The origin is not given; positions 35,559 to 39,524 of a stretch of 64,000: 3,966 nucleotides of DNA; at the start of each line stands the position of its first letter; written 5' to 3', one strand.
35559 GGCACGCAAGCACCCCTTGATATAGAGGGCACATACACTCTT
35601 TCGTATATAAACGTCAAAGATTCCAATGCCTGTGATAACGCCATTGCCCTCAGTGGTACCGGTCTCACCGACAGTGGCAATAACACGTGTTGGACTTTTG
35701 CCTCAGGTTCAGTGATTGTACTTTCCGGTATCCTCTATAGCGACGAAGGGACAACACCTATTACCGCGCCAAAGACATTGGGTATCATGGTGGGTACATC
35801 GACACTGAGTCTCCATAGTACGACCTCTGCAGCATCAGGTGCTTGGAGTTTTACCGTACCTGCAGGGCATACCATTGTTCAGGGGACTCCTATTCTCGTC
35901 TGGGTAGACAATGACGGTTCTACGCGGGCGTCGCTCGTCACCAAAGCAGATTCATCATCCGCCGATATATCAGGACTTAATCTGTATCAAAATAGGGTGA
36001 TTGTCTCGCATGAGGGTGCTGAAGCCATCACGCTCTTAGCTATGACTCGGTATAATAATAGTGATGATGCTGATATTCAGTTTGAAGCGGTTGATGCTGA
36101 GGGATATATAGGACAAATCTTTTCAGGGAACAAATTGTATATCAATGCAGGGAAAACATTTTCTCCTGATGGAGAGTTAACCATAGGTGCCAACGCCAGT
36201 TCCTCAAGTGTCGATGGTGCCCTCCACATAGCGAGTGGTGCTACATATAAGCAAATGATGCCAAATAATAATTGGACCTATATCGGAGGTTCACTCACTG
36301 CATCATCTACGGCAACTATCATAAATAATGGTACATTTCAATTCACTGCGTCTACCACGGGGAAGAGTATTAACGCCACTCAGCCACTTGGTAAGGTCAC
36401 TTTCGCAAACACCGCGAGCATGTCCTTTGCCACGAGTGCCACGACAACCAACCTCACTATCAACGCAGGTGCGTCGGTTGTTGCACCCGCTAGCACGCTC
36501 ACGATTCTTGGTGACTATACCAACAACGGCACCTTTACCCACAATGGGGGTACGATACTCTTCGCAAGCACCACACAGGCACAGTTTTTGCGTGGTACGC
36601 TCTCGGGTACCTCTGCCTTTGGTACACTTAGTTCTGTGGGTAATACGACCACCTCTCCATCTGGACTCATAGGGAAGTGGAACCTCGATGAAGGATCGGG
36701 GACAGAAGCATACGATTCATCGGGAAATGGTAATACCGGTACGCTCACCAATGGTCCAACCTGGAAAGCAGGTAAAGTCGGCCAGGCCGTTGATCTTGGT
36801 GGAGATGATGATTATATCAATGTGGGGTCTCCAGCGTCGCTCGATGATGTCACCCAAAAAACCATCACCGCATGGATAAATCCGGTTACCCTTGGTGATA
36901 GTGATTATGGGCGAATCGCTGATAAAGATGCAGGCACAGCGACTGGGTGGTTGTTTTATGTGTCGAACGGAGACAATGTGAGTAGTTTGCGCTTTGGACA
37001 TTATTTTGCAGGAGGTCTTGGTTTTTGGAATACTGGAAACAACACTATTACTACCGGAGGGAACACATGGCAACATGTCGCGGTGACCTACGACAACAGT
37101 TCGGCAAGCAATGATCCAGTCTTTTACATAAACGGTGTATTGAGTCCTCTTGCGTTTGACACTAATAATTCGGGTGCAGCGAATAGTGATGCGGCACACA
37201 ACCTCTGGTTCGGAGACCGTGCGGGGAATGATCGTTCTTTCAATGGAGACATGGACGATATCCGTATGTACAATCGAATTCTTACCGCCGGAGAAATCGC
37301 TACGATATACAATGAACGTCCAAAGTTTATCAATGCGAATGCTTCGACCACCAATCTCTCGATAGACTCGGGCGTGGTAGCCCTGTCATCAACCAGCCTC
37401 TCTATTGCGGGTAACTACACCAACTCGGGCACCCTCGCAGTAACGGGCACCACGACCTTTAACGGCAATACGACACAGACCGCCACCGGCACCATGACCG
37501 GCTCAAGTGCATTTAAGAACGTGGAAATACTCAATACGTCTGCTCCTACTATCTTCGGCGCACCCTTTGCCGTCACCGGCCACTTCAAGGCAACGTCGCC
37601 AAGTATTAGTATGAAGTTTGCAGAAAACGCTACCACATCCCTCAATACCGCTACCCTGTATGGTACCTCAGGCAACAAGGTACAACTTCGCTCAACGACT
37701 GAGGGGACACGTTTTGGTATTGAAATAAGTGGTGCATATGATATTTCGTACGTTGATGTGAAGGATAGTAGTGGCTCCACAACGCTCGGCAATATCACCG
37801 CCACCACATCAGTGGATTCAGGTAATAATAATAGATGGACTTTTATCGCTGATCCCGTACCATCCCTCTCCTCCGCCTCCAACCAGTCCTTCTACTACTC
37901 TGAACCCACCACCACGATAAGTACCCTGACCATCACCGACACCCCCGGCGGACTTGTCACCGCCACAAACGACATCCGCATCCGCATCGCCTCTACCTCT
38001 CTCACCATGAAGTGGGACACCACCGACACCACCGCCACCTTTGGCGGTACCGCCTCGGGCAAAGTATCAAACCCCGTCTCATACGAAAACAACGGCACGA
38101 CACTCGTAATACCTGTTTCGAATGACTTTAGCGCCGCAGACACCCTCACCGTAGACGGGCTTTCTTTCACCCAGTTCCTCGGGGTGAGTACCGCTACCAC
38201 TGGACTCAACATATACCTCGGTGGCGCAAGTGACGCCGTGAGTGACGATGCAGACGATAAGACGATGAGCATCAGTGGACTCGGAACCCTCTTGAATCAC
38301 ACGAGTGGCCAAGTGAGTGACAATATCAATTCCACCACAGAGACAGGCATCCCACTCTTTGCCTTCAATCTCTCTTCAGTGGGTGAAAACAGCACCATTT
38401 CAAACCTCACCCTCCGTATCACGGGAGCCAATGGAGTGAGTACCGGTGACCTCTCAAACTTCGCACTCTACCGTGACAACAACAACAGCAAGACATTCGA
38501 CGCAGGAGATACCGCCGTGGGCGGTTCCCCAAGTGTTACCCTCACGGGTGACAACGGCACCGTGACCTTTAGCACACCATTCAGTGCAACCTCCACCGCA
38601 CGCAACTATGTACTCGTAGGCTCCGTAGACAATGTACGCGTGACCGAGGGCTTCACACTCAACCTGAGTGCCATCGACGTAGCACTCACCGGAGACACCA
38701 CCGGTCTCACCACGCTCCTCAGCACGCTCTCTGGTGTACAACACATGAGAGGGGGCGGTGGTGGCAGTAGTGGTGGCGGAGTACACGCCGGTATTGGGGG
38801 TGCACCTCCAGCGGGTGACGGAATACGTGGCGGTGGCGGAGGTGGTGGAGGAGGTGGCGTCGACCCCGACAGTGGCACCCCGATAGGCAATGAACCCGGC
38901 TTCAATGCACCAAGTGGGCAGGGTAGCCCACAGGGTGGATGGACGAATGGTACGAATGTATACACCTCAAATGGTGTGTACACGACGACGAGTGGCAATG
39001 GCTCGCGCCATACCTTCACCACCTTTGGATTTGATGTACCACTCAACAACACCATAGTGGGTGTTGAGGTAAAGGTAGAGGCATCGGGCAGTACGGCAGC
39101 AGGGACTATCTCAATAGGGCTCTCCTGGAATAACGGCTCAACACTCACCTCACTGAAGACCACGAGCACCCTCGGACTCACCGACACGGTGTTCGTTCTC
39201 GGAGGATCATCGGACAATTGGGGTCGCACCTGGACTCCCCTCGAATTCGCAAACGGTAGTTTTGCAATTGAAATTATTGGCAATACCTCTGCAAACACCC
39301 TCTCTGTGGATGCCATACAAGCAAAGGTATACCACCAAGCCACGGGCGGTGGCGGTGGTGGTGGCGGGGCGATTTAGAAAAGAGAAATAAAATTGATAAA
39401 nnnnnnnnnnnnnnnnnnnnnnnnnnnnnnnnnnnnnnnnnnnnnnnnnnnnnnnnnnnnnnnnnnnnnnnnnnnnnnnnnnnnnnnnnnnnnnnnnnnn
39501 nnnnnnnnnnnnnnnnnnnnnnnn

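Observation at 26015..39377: Giant (about 4450 aa) secreted LamG/propeller-repeat surface protein, the dominant accessory feature of the window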

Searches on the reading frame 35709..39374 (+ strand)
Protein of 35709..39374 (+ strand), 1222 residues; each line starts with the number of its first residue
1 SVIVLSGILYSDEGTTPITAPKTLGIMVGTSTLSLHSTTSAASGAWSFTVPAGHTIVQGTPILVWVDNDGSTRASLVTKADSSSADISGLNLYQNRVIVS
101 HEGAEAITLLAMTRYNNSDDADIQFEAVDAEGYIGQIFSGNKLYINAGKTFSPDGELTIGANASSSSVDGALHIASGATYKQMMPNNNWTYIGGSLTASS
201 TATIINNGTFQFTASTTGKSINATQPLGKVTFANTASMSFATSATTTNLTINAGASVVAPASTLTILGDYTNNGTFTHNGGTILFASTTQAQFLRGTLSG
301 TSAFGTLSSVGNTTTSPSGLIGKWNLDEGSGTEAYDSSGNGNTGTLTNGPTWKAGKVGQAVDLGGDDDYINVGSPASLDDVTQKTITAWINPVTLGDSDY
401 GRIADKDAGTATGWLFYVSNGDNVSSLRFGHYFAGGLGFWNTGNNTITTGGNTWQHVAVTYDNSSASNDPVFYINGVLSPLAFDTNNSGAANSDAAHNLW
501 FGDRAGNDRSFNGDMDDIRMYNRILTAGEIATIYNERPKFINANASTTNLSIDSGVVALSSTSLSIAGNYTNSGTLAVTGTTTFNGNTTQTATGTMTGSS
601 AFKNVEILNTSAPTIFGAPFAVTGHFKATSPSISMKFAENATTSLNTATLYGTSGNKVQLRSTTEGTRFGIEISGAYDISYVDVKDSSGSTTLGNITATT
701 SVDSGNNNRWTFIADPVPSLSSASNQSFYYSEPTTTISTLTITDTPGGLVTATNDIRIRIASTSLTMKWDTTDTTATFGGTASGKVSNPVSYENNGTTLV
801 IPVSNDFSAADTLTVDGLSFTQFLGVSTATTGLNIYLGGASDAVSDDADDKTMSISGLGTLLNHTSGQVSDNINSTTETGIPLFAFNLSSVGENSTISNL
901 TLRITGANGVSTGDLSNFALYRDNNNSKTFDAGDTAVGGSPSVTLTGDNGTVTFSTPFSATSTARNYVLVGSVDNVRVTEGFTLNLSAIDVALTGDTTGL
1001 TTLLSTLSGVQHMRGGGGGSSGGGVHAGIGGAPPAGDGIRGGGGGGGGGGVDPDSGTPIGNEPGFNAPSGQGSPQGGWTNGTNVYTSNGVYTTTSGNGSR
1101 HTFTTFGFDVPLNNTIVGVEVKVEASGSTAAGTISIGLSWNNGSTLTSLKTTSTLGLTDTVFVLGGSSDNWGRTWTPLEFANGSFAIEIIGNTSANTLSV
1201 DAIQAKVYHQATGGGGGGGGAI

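Call 61: search_protein_families(library=ncbifam, proteins=[window:35709-39374:+], max_evalue=0.1)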
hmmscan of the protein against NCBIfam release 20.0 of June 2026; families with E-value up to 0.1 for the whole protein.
window:35709-39374:+ (1222 aa): 0 families

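Call 102: search_protein_families(library=phrogs, proteins=[window:35709-39374:+], max_evalue=0.001)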
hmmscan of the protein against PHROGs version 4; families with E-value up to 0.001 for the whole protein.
window:35709-39374:+ (1222 aa): 1 family
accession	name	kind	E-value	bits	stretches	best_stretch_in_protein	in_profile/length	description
phrog_21223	-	unknown function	1.1e-05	24.9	0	359-531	7-178/710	-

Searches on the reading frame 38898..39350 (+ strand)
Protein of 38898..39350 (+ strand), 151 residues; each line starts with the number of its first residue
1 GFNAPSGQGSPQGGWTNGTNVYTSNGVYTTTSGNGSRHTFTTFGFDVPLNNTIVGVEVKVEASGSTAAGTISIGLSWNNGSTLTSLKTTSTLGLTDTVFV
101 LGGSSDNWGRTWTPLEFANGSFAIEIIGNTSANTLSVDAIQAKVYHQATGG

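Call 74: search_solved_structures(query=A4, max_evalue=10)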
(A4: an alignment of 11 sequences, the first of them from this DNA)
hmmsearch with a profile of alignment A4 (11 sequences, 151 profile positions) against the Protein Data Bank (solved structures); distinct sequences matched with E-value up to 10: 0.

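Call 75: search_protein_families(library=pfam, alignment_id=A4, max_evalue=1)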
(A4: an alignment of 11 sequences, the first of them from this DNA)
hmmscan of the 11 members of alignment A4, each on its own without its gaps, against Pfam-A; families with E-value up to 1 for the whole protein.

A. member 1, seq(151 aa): 0 families

B. families by the number of members that match (of 11 scanned): 6 families
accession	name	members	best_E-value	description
PF03422.21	CBM_6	1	0.024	Carbohydrate binding module (family 6)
PF24801.1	FNIII-A_GpJ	1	0.1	Tip attachment protein J,FNIII-A domain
PF16087.11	DUF4817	1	0.14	Helix-turn-helix domain (DUF4817)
PF13156.12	Mrr_cat_2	1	0.15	Restriction endonuclease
PF17656.6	ChapFlgA_N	1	0.16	FlgA N-terminal domain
PF02012.26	BNR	1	0.18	BNR/Asp-box repeat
